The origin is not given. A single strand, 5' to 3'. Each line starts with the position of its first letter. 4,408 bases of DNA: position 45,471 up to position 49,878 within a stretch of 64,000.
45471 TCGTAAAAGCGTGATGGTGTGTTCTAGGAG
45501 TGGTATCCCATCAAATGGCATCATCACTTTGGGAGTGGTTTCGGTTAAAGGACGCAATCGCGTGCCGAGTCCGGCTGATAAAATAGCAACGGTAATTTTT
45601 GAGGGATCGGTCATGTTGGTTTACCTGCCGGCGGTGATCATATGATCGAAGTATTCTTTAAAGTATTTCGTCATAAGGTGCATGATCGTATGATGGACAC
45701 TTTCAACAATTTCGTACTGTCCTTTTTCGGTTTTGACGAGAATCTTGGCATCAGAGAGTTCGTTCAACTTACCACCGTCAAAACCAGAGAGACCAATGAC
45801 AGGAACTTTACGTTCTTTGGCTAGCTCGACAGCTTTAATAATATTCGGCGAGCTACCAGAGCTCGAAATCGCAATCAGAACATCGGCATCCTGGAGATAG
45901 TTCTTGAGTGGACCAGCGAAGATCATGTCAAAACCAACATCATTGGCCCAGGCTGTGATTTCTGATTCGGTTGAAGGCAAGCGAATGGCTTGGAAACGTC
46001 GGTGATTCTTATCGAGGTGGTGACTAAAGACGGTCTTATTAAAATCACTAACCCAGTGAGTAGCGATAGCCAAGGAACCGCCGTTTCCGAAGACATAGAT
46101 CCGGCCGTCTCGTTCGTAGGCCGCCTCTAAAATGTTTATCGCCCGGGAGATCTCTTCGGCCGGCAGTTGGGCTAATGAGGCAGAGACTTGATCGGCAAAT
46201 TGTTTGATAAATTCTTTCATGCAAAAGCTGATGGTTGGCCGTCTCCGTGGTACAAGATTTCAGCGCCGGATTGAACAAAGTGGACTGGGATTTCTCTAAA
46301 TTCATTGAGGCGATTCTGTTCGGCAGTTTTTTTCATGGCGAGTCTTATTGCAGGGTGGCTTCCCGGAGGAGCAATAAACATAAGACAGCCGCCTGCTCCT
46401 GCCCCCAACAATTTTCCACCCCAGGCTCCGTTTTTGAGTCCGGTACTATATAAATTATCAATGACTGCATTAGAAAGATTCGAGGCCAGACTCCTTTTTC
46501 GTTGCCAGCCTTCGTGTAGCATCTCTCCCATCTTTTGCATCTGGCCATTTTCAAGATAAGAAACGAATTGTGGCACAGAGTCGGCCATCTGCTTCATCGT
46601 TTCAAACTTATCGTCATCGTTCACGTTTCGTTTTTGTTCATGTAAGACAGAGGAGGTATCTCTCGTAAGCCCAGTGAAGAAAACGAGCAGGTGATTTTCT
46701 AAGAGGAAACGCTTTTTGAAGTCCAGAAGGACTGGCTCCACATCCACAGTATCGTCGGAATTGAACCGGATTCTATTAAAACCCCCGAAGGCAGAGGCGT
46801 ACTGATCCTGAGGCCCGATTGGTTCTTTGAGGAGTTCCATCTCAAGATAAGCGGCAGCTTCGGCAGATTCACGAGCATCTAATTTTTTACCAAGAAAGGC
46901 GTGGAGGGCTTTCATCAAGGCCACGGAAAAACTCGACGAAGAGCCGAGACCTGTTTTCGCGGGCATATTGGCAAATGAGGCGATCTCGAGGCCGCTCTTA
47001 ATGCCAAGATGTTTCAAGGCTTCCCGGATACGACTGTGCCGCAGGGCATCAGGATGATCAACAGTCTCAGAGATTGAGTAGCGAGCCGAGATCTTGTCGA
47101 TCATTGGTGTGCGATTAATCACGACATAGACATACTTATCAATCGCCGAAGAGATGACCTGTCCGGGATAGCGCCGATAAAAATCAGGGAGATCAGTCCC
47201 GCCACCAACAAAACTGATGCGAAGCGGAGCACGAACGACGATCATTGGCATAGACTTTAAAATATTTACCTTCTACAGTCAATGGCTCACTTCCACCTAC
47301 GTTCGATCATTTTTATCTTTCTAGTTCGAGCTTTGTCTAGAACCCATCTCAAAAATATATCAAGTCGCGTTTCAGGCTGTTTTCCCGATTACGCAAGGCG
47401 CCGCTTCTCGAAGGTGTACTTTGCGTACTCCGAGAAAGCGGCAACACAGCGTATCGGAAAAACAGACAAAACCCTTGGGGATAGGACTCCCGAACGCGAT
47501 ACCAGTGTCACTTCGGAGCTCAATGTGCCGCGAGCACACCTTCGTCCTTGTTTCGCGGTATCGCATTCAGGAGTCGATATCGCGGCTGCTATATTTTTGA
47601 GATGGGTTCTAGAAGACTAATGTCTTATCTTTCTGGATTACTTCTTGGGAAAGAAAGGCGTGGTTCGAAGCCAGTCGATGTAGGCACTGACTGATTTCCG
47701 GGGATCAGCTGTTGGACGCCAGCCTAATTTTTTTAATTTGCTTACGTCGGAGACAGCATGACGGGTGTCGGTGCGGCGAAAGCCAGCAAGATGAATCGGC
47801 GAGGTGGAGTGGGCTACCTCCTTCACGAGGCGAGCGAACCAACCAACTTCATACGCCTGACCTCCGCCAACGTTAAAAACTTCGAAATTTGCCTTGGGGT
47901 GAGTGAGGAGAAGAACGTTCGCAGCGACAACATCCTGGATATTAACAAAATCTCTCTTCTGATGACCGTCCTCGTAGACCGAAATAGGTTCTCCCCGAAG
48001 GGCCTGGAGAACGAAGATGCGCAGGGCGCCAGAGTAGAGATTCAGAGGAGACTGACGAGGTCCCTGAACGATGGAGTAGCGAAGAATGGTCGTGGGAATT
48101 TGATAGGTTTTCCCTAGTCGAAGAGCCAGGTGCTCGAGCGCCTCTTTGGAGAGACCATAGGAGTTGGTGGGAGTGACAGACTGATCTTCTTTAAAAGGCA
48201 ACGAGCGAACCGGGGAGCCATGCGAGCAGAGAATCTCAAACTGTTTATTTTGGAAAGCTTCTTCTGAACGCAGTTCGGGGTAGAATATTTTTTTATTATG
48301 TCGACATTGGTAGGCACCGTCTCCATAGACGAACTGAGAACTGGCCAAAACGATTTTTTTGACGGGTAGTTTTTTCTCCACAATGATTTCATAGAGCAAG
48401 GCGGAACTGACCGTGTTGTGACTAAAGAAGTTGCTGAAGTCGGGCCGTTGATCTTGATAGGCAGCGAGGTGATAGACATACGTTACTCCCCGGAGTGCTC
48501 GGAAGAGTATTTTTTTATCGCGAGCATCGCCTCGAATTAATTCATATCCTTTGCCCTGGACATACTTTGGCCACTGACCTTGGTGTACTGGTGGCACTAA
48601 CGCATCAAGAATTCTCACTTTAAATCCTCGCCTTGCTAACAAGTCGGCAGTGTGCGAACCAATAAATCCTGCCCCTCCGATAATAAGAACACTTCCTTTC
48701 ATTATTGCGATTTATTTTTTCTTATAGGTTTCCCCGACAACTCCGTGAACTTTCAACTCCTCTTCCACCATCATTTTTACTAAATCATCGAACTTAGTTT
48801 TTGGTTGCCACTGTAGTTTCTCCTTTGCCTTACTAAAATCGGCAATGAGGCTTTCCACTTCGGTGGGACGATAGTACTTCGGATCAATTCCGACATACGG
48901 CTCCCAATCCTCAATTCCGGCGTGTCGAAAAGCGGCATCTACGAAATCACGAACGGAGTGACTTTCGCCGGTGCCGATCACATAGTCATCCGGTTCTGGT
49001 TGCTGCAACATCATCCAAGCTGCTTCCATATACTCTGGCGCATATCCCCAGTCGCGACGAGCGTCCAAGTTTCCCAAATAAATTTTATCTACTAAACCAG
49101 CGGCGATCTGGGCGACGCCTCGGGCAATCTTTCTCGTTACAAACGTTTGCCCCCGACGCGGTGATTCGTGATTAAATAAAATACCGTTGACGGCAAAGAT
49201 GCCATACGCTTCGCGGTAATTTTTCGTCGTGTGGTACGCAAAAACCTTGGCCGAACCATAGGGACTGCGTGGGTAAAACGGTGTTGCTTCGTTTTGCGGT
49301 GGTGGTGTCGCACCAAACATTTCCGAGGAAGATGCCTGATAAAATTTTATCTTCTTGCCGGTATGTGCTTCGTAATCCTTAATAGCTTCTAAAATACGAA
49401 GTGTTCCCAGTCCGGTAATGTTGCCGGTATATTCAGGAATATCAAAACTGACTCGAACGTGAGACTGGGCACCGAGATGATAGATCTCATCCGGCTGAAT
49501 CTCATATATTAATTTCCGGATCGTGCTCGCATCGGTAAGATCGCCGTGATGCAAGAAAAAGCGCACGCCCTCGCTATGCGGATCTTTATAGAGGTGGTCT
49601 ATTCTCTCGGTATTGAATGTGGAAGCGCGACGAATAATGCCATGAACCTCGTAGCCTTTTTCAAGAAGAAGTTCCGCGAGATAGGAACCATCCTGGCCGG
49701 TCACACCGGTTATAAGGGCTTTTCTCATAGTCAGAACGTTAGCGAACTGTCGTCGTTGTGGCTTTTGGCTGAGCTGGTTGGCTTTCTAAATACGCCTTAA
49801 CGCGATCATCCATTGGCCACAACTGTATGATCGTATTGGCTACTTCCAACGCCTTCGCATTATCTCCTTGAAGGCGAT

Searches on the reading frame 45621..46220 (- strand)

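Call 57: search_protein_families(library=pfam, proteins=[window:45621-46220:-], max_evalue=0.01)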
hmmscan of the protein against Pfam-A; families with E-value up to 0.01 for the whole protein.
window:45621-46220:- (199 aa): 2 families
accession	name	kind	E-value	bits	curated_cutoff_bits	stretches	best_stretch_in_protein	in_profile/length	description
PF13580.11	SIS_2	-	1.6e-19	70.7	27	1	7-146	1-138/138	SIS domain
PF01380.27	SIS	-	5.3e-11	42.9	25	1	106-178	48-121/131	SIS domain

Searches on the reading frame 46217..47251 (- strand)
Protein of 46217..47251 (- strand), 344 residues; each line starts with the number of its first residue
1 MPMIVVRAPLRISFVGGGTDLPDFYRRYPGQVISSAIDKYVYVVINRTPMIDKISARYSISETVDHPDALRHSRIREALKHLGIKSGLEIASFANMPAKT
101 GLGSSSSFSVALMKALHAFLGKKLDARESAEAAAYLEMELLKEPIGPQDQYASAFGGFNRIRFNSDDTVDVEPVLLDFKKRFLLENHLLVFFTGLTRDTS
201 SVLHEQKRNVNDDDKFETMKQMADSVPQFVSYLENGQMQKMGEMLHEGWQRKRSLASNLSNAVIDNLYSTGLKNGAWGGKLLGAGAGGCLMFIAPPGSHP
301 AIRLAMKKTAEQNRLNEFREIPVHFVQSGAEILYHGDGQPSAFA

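Call 57: search_protein_families(library=pfam, proteins=[window:46217-47251:-], max_evalue=0.01)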
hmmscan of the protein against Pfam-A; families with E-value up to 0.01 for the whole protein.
window:46217-47251:- (344 aa): 3 families
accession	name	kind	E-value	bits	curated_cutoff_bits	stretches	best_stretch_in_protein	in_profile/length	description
PF00288.32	GHMP_kinases_N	-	8.7e-17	61.6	22.3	1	78-157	6-87/87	GHMP kinases N terminal domain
PF08544.19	GHMP_kinases_C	-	2.7e-08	34.5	21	1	230-309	2-82/85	GHMP kinases C terminal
PF22700.2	MVD-like_N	-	0.00042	20.4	27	1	79-131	73-126/157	Diphosphomevalonate decarboxylase-like N-terminal domain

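Call 63: find_encoding_contigs(protein=window:46217-47251:-, flank=1500, max_places=10)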
Protein window:46217-47251:- (344 aa): no gene with exactly this product is on record in the collection.
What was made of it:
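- Tried and rejected: One flanking protein is not on record (call 63).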

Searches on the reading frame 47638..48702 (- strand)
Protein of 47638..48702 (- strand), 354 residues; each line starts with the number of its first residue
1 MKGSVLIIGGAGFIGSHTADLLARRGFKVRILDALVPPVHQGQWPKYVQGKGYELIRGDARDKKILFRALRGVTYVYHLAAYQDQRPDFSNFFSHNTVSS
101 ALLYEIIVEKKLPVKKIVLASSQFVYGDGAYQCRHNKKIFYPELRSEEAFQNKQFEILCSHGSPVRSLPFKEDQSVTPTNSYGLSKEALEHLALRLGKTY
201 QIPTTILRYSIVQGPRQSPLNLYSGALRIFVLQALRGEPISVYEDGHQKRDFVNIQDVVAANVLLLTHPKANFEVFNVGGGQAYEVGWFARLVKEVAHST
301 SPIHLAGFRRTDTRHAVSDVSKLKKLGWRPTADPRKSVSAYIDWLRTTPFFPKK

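Call 57: search_protein_families(library=pfam, proteins=[window:47638-48702:-], max_evalue=0.01)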
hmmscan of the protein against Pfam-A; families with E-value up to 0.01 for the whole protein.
window:47638-48702:- (354 aa): 9 families
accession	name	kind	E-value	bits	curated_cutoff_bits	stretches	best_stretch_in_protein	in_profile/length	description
PF01370.27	Epimerase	-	4.8e-40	137.9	20.9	2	169-279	126-240/240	NAD dependent epimerase/dehydratase family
PF16363.11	GDP_Man_Dehyd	-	4.8e-33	115.5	27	2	166-333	137-324/332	GDP-mannose 4,6 dehydratase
PF05368.20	NmrA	-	1.8e-08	34.8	27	1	1-81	1-78/298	NmrA-like family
PF01073.25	3Beta_HSD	-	2.6e-08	33.7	22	1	6-128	1-122/280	3-beta hydroxysteroid dehydrogenase/isomerase family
PF07993.18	NAD_binding_4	-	5.1e-08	32.8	20.1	1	71-255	87-251/258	Male sterility protein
PF02719.21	Polysacc_synt_2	-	2.5e-07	30.6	20.2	0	5-84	1-89/293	Polysaccharide biosynthesis protein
PF04321.23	RmlD_sub_bind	-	2.7e-05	23.8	27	0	168-343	111-283/287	RmlD substrate binding domain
PF13460.12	NAD_binding_10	-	0.0014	18.9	27.2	1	9-131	1-107/184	NAD(P)H-binding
PF13450.12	NAD_binding_8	-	0.0062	17.2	21.9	0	8-34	1-27/68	NAD(P)-binding Rossmann-like domain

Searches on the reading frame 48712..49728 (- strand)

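Call 57: search_protein_families(library=pfam, proteins=[window:48712-49728:-], max_evalue=0.01)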
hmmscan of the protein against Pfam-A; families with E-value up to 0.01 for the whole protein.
window:48712-49728:- (338 aa): 6 families
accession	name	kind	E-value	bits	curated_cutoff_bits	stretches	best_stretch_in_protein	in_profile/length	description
PF16363.11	GDP_Man_Dehyd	-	1.5e-140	468.9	27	1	5-320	1-332/332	GDP-mannose 4,6 dehydratase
PF01370.27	Epimerase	-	8.6e-72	241.8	20.9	1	4-252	1-240/240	NAD dependent epimerase/dehydratase family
PF04321.23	RmlD_sub_bind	-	5.2e-08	32.7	27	1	3-182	2-150/287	RmlD substrate binding domain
PF02719.21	Polysacc_synt_2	-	0.00032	20.4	20.2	1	5-117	2-116/293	Polysaccharide biosynthesis protein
PF05368.20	NmrA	-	0.00089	19.4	27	1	5-75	6-68/298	NmrA-like family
PF00106.31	adh_short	-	0.0088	16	26.6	0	3-78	2-72/195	short chain dehydrogenase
